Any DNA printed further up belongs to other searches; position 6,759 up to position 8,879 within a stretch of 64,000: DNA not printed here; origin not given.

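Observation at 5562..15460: SoxYZ-less sulfur-oxidation module: SoxB-like hydrolase paired with TsdA, SQR, PDO-rhodanese, YeeE pair, TauE and porin in a Bacteroidota heterotroph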

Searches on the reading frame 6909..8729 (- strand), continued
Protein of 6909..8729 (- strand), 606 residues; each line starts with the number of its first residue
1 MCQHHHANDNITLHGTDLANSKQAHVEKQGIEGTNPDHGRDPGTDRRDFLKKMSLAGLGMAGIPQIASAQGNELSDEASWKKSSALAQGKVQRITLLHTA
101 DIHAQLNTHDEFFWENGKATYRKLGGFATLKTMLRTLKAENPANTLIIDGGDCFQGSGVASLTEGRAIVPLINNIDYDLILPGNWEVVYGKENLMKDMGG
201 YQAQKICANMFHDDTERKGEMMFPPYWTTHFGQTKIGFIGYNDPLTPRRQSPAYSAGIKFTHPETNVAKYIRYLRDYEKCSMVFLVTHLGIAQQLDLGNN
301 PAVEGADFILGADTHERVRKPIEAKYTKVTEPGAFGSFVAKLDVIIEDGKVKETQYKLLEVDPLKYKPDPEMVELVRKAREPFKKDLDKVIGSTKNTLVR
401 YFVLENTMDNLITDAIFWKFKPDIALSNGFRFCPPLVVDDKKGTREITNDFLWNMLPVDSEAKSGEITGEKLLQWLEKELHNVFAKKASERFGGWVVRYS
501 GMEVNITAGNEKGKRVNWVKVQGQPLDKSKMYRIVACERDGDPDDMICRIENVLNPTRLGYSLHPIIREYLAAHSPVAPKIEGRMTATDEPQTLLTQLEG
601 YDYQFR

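Call 55: get_annotated_region(hit=H10, flank=12000)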
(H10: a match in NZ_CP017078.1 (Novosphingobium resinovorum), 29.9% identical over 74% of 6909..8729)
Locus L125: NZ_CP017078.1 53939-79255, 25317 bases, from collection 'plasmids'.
description: Novosphingobium resinovorum strain SA1 plasmid pSA3, complete sequence
organism: Novosphingobium resinovorum (NCBI taxid 158500)
taxonomy: Bacteria; Pseudomonadota; Alphaproteobacteria; Sphingomonadales; Sphingomonadaceae; Novosphingobium; Novosphingobium resinovorum
host: -; source: single cell,soil; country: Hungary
typing (MOB-suite, as given by PLSDB): mobilizable; replicon rep_cluster_543; relaxase MOBF,MOBQ,MOBQ
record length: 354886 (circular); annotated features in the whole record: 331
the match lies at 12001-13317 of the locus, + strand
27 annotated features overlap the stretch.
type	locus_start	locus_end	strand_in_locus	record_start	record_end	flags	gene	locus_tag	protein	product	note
CDS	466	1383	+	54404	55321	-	-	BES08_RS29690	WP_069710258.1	recombinase family protein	GO:0006310 - DNA recombination [Evidence IEA]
CDS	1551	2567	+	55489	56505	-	-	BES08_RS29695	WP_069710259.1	IS110 family transposase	-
CDS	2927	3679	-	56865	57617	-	-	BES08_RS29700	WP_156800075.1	cytochrome c oxidase assembly protein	-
CDS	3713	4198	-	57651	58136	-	-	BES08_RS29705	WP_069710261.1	DUF2243 domain-containing protein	-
CDS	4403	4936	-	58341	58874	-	-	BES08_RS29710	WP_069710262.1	DsrE family protein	-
CDS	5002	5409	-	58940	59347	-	-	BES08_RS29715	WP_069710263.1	metalloregulator ArsR/SmtB family transcription factor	GO:0006355 - regulation of DNA-templated transcription [Evidence IEA]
CDS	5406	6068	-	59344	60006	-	-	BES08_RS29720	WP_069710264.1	peroxiredoxin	GO:0098869 - cellular oxidant detoxification [Evidence IEA]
CDS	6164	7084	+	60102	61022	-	-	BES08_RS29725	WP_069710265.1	MBL fold metallo-hydrolase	-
CDS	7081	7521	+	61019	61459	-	-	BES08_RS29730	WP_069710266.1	YeeE/YedE thiosulfate transporter family protein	-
CDS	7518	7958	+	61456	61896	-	-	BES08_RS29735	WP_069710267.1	DUF6691 family protein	-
CDS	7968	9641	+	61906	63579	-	-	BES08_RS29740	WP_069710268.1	bifunctional protein tyrosine phosphatase family protein/NAD(P)/FAD-dependent oxidoreductase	-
CDS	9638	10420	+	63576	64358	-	-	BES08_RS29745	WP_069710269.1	sulfite exporter TauE/SafE family protein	GO:0006810 - transport [Evidence IEA]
CDS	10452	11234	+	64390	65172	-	-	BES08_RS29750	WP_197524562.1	TlpA disulfide reductase family protein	-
CDS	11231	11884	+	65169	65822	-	-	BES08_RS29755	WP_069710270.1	DsbA family protein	-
CDS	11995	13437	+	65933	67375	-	-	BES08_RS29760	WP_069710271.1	bifunctional metallophosphatase/5'-nucleotidase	-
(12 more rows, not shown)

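Call 61: search_protein_families(library=pfam, proteins=[L124:9564-9980:+, L124:8485-9567:+, L124:8067-8312:+, P0371], max_evalue=0.01)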
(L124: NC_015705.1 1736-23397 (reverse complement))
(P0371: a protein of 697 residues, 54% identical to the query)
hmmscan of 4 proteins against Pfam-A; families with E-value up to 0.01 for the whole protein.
L124:9564-9980:+ (138 aa): 1 family
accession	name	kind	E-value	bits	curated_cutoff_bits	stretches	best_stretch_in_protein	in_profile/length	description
PF02635.20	DsrE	-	1.7e-11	44.8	22.7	1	13-135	4-115/116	DsrE/DsrF-like family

L124:8485-9567:+ (360 aa): 6 families
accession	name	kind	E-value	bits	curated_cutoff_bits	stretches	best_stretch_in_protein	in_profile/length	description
PF00034.26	Cytochrom_C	-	3.6e-13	51.1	21.3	1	212-297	3-89/90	Cytochrome c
PF21342.2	SoxA-TsdA_cyt-c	-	5.1e-11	42.9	27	1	108-188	12-87/88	SoxA/TsdA, cytochrome c domain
PF13442.11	Cytochrome_CBB3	-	3e-10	40.7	27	1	212-294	5-68/68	Cytochrome C oxidase, cbb3-type, subunit III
PF14522.11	Cytochrome_C7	-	0.0061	16.8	24.8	0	105-120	7-23/67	Cytochrome c7 and related cytochrome c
PF09699.15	Paired_CXXCH_1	-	0.0069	16.5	20.6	0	216-230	4-18/41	Doubled CXXCH motif (Paired_CXXCH_1)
PF14537.11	Cytochrom_c3_2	-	0.0098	16.8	25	0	106-121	2-17/79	Cytochrome c3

L124:8067-8312:+ (81 aa): 0 families

P0371 (697 aa): 3 families
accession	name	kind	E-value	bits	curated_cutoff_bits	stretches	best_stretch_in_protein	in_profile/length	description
PF02872.23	5_nucleotid_C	-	3e-15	57.1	23.6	1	338-465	19-141/158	5'-nucleotidase, C-terminal domain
PF02635.20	DsrE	-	4e-06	27.4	22.7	1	604-697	29-116/116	DsrE/DsrF-like family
PF00149.33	Metallophos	-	2.7e-05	25.1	21.5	1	35-251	2-190/191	Calcineurin-like phosphoesterase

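Call 68: get_annotated_region(hit=H13, flank=12000)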
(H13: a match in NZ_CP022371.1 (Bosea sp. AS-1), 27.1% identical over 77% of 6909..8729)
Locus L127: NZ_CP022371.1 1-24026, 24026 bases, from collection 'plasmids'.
description: Bosea sp. AS-1 plasmid unnamed2, complete sequence
organism: Bosea sp. AS-1 (NCBI taxid 2015316)
taxonomy: Bacteria; Pseudomonadota; Alphaproteobacteria; Hyphomicrobiales; Boseaceae; Bosea; Bosea sp. AS-1
host: -; source: -; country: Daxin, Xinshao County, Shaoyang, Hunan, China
typing (MOB-suite, as given by PLSDB): conjugative; replicon rep_cluster_511; relaxase MOBP; mating-pair formation MPF_T
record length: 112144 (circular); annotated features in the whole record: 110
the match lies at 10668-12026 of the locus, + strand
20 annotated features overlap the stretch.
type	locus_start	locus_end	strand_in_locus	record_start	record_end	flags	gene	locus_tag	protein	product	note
CDS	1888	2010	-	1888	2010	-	-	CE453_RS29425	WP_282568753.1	hypothetical protein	-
CDS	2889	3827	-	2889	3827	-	-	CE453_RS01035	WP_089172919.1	LysR family transcriptional regulator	GO:0006355 - regulation of DNA-templated transcription [Evidence IEA]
CDS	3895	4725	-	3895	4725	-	-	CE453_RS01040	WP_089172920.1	nucleoside phosphorylase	-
CDS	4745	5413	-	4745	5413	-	-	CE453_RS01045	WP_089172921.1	metalloregulator ArsR/SmtB family transcription factor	GO:0006355 - regulation of DNA-templated transcription [Evidence IEA]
CDS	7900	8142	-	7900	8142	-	-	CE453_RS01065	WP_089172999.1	HAMP domain-containing protein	-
CDS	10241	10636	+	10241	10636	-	-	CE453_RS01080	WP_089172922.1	metalloregulator ArsR/SmtB family transcription factor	GO:0006355 - regulation of DNA-templated transcription [Evidence IEA]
CDS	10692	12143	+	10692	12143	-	-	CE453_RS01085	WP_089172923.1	5'-nucleotidase C-terminal domain-containing protein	GO:0009166 - nucleotide catabolic process [Evidence IEA]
CDS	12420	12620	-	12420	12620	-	-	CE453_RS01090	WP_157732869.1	hypothetical protein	-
CDS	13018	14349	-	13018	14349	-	-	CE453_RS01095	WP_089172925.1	ATP-binding protein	-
CDS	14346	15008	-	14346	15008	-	-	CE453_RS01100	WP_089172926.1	response regulator transcription factor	GO:0000160 - phosphorelay signal transduction system [Evidence IEA]; GO:0006355 - regulation of DNA-templated ...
CDS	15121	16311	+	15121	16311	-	-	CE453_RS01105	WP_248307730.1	protein-disulfide reductase DsbD domain-containing protein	-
CDS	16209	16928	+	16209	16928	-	-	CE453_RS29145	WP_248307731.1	thioredoxin family protein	-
CDS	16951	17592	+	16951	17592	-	-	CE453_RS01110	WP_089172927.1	DsbA family protein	-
CDS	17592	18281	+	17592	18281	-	-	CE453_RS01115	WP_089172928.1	L,D-transpeptidase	GO:0018104 - peptidoglycan-protein cross-linking [Evidence IEA]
CDS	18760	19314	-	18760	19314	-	-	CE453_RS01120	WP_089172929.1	thioredoxin family protein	-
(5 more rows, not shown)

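Call 69: get_annotated_region(hit=H12, flank=12000)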
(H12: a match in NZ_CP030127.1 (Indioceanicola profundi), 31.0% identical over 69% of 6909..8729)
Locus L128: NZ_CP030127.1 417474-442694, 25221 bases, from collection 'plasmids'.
description: Indioceanicola profundi strain SCSIO 08040 plasmid unnamed1, complete sequence
organism: Indioceanicola profundi (NCBI taxid 2220096)
taxonomy: Bacteria; Pseudomonadota; Alphaproteobacteria; Rhodospirillales; Azospirillaceae; Indioceanicola; Indioceanicola profundi
host: -; source: sediment; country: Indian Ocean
typing (MOB-suite, as given by PLSDB): non-mobilizable
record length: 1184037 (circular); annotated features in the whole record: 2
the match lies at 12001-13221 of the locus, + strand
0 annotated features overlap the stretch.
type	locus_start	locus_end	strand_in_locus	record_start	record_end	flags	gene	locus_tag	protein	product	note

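Call 85: predict_structure(alignment_id=A1)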
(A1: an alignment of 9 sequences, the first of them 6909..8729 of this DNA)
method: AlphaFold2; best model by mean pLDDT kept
length: 606 residues; sequences in the alignment: 9
mean_pLDDT: 35.7   pTM: 0.32
mean pLDDT of the five models: 35.7, 35.2, 30.7, 30.5, 28.1
residues with pLDDT >= 90: 0; 70-90: 8; 50-70: 43; < 50: 555
segments of 3 or more residues with pLDDT < 50: 1-133, 143-146, 148-175, 179-376, 385-465, 479-503, 508-513, 534-606
pLDDT, mean of each block of 10 residues (from residue 1): 24 23 23 24 26 23 23 30 33 37 31 29 39 50 48 29 37 48 39 46 35 43 41 42 38 32 47 42 36 29 24 28 24 23 31 32 37 47 44 33 28 24 22 26 35 31 51 59 38 37 51 58 71 40 28 33 36 28 31 43 33
secondary structure, 60 per line:
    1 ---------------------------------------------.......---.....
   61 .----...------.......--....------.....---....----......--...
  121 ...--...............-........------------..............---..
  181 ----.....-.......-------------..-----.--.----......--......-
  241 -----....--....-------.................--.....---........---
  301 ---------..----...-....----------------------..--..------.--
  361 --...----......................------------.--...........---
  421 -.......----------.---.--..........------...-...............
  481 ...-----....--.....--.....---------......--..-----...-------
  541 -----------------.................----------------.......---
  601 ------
elements in order: H46-52 H56-61 H75-81 H84-87 E94-98 H102-105 E110-115 E118-123 H126-140 E145-149 H162-175 H185-189 H191-197 E226-231 E234-239 H246-249 H252-255 H263-279 E282-286 H290-297 H320-323 H370-391 H407-417 H422-428 E446-448 H449-455 E466-468 H469-483 H489-492 E495-499 E502-506 E516-521 E531-533 E558-562 H563-574 H591-597

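Call 92: predict_structure(alignment_id=A3)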
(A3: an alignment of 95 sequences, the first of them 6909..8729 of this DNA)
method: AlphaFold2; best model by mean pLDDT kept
length: 606 residues; sequences in the alignment: 95
mean_pLDDT: 85.7   pTM: 0.83
mean pLDDT of the five models: 85.7, 85.5, 85.2, 84.8, 84.7
residues with pLDDT >= 90: 419; 70-90: 100; 50-70: 11; < 50: 76
segments of 3 or more residues with pLDDT < 50: 1-48, 52-71, 600-606
pLDDT, mean of each block of 10 residues (from residue 1): 30 29 30 32 45 46 43 67 81 96 94 92 97 98 96 87 93 97 84 90 96 95 97 96 86 87 92 98 96 91 97 88 95 94 93 95 98 98 98 97 93 97 88 92 97 92 97 96 86 84 96 97 98 94 91 96 97 97 94 76 38
secondary structure, 60 per line:
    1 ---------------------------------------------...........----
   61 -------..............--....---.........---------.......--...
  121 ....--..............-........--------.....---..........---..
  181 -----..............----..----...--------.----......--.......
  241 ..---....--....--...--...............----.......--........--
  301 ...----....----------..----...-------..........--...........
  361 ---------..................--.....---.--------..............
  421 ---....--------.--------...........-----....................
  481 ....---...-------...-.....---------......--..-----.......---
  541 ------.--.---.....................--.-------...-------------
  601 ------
elements in order: H46-56 H68-81 H84-87 E91-99 E109-115 E118-124 H127-140 E145-149 H158-162 H166-175 H186-199 E210-212 E226-231 E234-242 H246-249 H252-255 E258-260 H263-277 E282-288 H291-298 E308-311 E328-330 E338-347 E350-360 H370-387 E390-394 H407-420 E424-427 E445-448 H449-455 E461-468 H469-484 E498-500 E502-506 E516-521 E531-537 E554-562 H563-574 E585-587

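Call 95: fold_search(model_id=the predicted structure, library=pdb)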
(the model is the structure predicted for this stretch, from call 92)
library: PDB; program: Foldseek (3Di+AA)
matches with E <= 10: 724; with E <= 0.001: 102
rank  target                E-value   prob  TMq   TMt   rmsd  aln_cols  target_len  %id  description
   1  2wdc                  3.0e-41  1.00  0.73  0.82   3.5       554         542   20  Termus thermophilus Sulfate thiohydrolase SoxB in complex with glycerol (released 2009-06-16)
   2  4uwq_D                5.1e-41  1.00  0.72  0.80   3.9       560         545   20  Crystal structure of the disulfide-linked complex of the thiosulfodyrolase SoxB with the carrier-protein SoxYZ from Th (released 2015-12-09)
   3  4uwq_J                5.4e-41  1.00  0.72  0.80   3.9       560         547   20  Crystal structure of the disulfide-linked complex of the thiosulfodyrolase SoxB with the carrier-protein SoxYZ from Th (released 2015-12-09)
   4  2wdf                  6.1e-41  1.00  0.73  0.81   3.6       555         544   20  Termus thermophilus Sulfate thiohydrolase SoxB (released 2009-06-16)
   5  2wdd                  7.7e-41  1.00  0.73  0.82   3.5       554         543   20  Termus thermophilus Sulfate thiohydrolase SoxB in complex with Sulfate (released 2009-06-16)
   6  4uwq_A                7.7e-41  1.00  0.72  0.80   3.9       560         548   20  Crystal structure of the disulfide-linked complex of the thiosulfodyrolase SoxB with the carrier-protein SoxYZ from Th (released 2015-12-09)
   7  3ivd_A                1.5e-40  1.00  0.68  0.81   3.7       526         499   20  Putative 5'-Nucleotidase (c4898) from Escherichia Coli in complex with Uridine (released 2009-09-29)
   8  2wde                  2.3e-40  1.00  0.74  0.82   3.1       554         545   20  Termus thermophilus Sulfate thiohydrolase SoxB in complex with thiosulfate (released 2009-06-16)
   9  3ive                  2.8e-40  1.00  0.68  0.83   3.6       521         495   20  Putative 5'-Nucleotidase (c4898) from Escherichia Coli in complex with Cytidine (released 2009-09-29)
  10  3ivd_B                7.1e-40  1.00  0.70  0.83   3.6       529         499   21  Putative 5'-Nucleotidase (c4898) from Escherichia Coli in complex with Uridine (released 2009-09-29)
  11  2z1a                  3.1e-39  1.00  0.71  0.84   3.4       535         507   23  Crystal structure of 5'-nucleotidase precursor from Thermus thermophilus HB8 (released 2007-11-13)
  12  6xue_A                1.2e-38  1.00  0.70  0.81   4.1       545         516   20  Human Ecto-5'-nucleotidase (CD73) in complex with A2396 (compound 74 in publication) in the closed form in crystal for (released 2020-04-22)
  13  7qgo                  5.7e-38  1.00  0.69  0.79   4.3       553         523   20  Human CD73 (ecto 5'-nucleotidase) in complex with MRS4602 (a 3-methyl-CMPCP derivative, compound 21 in paper) in the clo (released 2022-02-16)
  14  6tw0                  1.5e-37  1.00  0.69  0.80   4.4       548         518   20  Human CD73 (ecto 5'-nucleotidase) in complex with PSB12690 (an AOPCP derivative, compound 10 in publication) in the clos (released 2020-02-19)
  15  9r0d_B                1.5e-37  1.00  0.69  0.78   4.4       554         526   20  Human CD73 (ecto 5'-nucleotidase) in complex with compound 7 (released 2025-11-12)
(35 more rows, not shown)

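Call 96: find_homologous_proteins(query=L125:11995-13437:+, max_evalue=1e-60)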
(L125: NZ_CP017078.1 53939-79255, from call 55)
Query L125:11995-13437:+ (480 aa): 2908 proteins with E <= 1e-60 among 8000 candidates; the best 120 are listed.
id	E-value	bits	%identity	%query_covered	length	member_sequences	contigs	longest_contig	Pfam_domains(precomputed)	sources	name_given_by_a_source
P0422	0.0e+0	1090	100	100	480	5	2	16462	PF00149.34,PF02872.24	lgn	-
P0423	3.3e-276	935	83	100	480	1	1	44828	PF00149.34,PF02872.24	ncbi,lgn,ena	-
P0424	2.1e-247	840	76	100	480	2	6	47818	PF00149.34,PF02872.24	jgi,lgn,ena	jgi:2',3'-cyclic-nucleotide 2'-phosphodiesterase (5'-nucleotidase family)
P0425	5.0e-245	832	75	100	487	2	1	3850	PF00149.34,PF02872.24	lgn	-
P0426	3.0e-244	829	73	100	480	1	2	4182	PF00149.34,PF02872.24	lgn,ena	-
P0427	6.3e-242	822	73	100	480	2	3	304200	PF02872.24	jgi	jgi:sulfur-oxidizing protein SoxB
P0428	1.8e-238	810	72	100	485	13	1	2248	PF00149.34,PF02872.24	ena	-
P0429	5.0e-238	809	72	100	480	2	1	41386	PF00149.34,PF02872.24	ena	-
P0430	6.3e-237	805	73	100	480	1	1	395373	PF00149.34,PF02872.24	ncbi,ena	-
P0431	1.0e-234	798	70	100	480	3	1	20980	PF00149.34,PF02872.24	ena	-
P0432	1.2e-233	794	72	100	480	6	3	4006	PF00149.34,PF02872.24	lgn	-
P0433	4.7e-233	792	71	100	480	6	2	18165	PF00149.34,PF02872.24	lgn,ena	-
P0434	3.8e-232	789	71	100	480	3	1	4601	PF00149.34,PF02872.24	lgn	-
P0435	4.3e-231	786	70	100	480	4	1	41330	PF00149.34,PF02872.24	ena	-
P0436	5.3e-230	782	69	100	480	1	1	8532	PF00149.34,PF02872.24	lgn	-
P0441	6.4e-227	772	70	100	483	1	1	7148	PF00149.34,PF02872.24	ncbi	-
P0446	8.9e-223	759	69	99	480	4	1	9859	PF00149.34,PF02872.24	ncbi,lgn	-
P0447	6.9e-222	756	67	100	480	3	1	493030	PF00149.34,PF02872.24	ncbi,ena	-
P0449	4.0e-221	753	68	100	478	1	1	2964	PF00149.34,PF02872.24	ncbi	-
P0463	2.4e-211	721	67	100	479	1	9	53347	PF00149.34,PF02872.24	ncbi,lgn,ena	-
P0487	3.9e-203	694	64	100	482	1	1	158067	PF00149.34,PF02872.24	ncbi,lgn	-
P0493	6.4e-201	686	63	100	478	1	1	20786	PF00149.34,PF02872.24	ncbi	-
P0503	1.5e-198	679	64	99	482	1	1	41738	PF00149.34,PF02872.24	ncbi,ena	-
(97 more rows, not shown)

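Call 97: list_cluster_members(proteins=[P0423, P0430, P0441, P0446, P0447, P0449, P0463, P0487, P0493, P0503])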
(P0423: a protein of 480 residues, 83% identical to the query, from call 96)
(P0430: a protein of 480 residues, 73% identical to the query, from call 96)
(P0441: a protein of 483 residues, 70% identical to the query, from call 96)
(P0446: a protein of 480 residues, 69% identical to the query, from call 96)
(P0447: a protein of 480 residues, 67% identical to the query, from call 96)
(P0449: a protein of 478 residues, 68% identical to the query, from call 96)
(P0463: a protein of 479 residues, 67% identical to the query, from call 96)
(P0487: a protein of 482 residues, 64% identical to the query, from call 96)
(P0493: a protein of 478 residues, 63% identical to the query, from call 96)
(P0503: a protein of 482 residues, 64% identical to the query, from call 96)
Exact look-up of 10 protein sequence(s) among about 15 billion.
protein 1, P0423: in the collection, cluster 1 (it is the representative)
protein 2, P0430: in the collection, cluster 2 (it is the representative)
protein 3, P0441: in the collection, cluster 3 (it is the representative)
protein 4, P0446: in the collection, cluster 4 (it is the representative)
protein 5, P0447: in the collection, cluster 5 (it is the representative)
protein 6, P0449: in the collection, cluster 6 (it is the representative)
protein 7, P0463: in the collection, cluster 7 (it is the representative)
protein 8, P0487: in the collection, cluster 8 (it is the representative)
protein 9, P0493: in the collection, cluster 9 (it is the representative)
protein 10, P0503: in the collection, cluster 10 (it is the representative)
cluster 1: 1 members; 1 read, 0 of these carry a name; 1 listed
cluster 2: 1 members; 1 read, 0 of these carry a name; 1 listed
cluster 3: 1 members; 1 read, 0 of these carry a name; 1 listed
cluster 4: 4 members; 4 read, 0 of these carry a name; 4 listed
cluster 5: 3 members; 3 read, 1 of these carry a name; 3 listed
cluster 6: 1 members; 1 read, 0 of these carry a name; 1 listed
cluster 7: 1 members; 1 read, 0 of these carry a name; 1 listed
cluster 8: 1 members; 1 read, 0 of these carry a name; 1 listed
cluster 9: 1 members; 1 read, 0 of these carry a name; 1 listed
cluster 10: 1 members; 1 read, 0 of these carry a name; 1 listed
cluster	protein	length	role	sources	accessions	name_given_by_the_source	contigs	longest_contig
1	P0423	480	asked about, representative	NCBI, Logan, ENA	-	-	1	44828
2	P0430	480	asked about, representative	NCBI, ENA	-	-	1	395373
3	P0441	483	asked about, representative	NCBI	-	-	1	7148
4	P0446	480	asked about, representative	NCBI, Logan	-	-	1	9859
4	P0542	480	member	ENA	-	-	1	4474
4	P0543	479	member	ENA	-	-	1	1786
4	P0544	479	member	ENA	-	-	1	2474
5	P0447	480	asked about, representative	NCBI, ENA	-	-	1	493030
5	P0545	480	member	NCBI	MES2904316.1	MAG: bifunctional metallophosphatase/5'-nucleotidase [Pseudomonadota bacterium]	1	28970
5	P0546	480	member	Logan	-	-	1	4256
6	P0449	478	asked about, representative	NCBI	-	-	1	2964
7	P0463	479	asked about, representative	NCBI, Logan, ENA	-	-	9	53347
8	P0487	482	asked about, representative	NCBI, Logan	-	-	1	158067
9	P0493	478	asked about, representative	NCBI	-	-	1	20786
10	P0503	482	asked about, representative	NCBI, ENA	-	-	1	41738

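Call 98: find_encoding_contigs(protein=P0134, flank=8000, max_places=2)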
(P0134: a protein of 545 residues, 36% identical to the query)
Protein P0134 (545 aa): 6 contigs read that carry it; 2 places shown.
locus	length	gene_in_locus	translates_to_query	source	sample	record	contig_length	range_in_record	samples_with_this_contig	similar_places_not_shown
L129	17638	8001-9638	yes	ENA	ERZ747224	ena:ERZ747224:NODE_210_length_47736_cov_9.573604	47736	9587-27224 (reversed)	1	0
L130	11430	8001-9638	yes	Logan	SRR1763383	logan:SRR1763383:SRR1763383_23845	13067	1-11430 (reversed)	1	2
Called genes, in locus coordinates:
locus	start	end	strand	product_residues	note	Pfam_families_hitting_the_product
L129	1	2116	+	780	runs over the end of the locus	PF22085:NorB_cytochrome_c-like, PF00115:COX1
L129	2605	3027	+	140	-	PF00072:Response_reg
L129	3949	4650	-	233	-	PF00072:Response_reg, PF00486:Trans_reg_C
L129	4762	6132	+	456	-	PF08521:2CSK_N, PF26769:HAMP_PhoQ, PF00512:HisKA, PF02518:HATPase_c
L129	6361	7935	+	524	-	PF00753:Lactamase_B, PF00581:Rhodanese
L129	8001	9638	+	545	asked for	PF02872:5_nucleotid_C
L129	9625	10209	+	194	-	-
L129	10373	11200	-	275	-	PF00753:Lactamase_B, PF12706:Lactamase_B_2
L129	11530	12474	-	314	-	PF13409:GST_N_2, PF00043:GST_C, PF13410:GST_C_2, PF14497:GST_C_3 (weak)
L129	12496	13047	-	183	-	PF02525:Flavodoxin_2, PF03358:FMN_red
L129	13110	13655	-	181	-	PF01292:Ni_hydr_CYTB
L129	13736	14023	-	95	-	-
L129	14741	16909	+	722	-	PF07715:Plug, PF00593:TonB_dep_Rec_b-barrel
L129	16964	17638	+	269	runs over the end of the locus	PF06276:FhuF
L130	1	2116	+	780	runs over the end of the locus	PF22085:NorB_cytochrome_c-like, PF00115:COX1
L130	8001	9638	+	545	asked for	PF02872:5_nucleotid_C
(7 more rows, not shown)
